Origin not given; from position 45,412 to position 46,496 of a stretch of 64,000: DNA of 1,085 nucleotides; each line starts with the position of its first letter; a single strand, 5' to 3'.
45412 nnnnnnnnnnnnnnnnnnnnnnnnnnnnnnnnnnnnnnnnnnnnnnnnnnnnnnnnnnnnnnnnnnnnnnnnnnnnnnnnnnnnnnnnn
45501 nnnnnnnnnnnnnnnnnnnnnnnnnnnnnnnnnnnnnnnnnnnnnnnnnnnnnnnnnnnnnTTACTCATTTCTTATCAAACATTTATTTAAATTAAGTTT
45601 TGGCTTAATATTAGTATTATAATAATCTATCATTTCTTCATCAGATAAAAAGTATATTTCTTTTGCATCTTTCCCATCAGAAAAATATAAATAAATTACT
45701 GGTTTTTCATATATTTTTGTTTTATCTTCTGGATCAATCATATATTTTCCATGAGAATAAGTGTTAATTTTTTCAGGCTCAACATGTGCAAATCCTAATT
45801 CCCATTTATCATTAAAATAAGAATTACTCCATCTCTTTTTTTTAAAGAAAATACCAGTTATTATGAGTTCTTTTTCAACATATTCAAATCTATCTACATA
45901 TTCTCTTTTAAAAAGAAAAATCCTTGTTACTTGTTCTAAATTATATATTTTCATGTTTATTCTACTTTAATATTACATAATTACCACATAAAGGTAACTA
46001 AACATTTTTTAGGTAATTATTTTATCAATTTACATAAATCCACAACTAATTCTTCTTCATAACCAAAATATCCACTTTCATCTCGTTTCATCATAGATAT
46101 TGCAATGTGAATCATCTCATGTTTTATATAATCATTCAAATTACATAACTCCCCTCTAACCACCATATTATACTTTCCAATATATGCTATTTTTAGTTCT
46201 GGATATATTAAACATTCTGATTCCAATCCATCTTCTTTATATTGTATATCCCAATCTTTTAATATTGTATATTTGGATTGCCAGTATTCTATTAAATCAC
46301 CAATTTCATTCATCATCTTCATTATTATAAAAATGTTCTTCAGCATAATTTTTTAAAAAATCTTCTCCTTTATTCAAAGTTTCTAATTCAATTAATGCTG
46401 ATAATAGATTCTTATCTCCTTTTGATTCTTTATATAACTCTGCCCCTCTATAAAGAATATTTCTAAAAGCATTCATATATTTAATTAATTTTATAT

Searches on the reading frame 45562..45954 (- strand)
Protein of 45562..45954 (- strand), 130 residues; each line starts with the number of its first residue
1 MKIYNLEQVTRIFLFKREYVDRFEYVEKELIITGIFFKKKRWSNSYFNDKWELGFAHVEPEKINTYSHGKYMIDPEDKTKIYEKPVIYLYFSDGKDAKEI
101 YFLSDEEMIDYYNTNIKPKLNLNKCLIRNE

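Call 3: search_protein_families(library=pfam, proteins=[window:45562-45954:-], max_evalue=0.01)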
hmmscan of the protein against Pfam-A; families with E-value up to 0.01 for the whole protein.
window:45562-45954:- (130 aa): 0 families

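Call 5: search_protein_families(library=phrogs, proteins=[window:45562-45954:-], max_evalue=0.001)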
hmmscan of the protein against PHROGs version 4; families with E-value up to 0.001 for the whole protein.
window:45562-45954:- (130 aa): 0 families

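Call 67: search_protein_families(library=pfam, proteins=[window:45562-45954:-], max_evalue=10)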
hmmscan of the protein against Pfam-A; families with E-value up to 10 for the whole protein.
window:45562-45954:- (130 aa): 1 family
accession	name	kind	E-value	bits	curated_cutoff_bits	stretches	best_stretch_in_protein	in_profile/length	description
PF06350.17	HSL_N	-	0.14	11.7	25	1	64-126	201-260/306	Hormone-sensitive lipase (HSL) N-terminus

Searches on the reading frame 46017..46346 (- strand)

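Call 14: search_protein_families(library=pfam, proteins=[window:46017-46346:-], max_evalue=10)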
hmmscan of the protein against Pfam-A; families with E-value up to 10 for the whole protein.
window:46017-46346:- (109 aa): 1 family
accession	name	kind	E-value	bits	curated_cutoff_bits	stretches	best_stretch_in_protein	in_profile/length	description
PF10263.15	SprT-like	-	0.17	12.2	25.6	1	70-89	61-80/108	SprT-like family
